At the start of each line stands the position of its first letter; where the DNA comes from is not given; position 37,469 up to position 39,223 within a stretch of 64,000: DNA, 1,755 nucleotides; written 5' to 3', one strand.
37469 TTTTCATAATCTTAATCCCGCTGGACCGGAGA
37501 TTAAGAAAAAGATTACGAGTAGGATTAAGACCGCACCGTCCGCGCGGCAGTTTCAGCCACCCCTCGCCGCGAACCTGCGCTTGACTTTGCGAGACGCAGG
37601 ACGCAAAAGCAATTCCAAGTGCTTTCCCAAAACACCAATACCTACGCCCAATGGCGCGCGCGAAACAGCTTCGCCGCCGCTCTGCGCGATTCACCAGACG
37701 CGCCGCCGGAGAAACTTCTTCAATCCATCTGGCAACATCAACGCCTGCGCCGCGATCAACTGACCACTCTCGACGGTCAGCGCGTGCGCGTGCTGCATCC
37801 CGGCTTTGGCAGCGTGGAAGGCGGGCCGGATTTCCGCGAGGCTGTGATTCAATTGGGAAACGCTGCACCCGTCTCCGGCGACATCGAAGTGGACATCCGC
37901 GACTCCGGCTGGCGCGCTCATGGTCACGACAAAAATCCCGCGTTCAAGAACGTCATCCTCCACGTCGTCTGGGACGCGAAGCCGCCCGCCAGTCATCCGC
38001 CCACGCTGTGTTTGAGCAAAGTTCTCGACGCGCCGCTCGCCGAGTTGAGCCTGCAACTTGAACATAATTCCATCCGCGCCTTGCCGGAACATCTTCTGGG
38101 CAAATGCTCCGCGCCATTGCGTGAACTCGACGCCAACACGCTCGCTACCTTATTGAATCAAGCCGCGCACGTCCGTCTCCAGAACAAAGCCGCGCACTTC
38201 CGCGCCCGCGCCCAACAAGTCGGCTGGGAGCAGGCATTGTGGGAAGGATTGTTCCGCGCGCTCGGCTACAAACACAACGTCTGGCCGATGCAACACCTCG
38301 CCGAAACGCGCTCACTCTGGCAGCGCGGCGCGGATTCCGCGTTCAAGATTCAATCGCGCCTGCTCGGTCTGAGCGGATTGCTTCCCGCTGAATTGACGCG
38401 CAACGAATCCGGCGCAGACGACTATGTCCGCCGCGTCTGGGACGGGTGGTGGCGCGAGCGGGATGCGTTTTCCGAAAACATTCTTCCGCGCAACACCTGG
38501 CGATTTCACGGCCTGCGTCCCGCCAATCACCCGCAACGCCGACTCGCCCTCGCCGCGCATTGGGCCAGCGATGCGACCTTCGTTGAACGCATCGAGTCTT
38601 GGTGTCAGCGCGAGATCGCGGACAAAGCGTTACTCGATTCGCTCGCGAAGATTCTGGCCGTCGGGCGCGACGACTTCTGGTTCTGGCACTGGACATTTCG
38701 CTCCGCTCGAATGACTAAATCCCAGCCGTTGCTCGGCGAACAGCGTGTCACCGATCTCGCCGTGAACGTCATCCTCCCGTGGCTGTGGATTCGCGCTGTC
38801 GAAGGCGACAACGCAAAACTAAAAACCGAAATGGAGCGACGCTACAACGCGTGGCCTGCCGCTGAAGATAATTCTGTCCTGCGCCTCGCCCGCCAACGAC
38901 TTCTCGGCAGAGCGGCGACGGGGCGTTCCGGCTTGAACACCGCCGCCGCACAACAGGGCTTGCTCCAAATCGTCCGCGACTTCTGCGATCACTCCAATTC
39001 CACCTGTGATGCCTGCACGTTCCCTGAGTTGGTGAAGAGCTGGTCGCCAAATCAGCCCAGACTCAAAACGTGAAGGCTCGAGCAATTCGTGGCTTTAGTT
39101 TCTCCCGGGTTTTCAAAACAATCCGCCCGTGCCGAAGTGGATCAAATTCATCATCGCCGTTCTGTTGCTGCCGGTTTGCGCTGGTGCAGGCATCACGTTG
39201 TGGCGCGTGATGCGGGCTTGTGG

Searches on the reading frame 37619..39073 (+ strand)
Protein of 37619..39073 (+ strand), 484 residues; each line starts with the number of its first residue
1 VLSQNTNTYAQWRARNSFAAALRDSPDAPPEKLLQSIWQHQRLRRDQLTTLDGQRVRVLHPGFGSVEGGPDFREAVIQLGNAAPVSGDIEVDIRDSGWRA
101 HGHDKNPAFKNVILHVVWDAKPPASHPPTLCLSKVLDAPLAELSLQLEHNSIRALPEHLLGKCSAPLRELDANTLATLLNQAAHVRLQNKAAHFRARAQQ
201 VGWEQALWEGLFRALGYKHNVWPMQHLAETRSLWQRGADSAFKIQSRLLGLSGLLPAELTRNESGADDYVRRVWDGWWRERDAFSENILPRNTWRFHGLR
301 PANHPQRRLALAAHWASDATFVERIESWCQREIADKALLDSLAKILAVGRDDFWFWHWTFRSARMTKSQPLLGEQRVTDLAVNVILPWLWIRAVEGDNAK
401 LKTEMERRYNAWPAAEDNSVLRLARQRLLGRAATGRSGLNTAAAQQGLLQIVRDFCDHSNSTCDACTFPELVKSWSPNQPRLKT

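Call 108: search_protein_families(library=pfam, proteins=[window:37619-39073:+], max_evalue=0.001)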
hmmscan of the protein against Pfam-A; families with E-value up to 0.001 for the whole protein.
window:37619-39073:+ (484 aa): 1 family
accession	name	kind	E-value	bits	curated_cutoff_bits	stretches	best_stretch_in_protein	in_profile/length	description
PF11013.13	DUF2851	-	9.4e-64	216.2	25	1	31-414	1-371/375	Protein of unknown function (DUF2851)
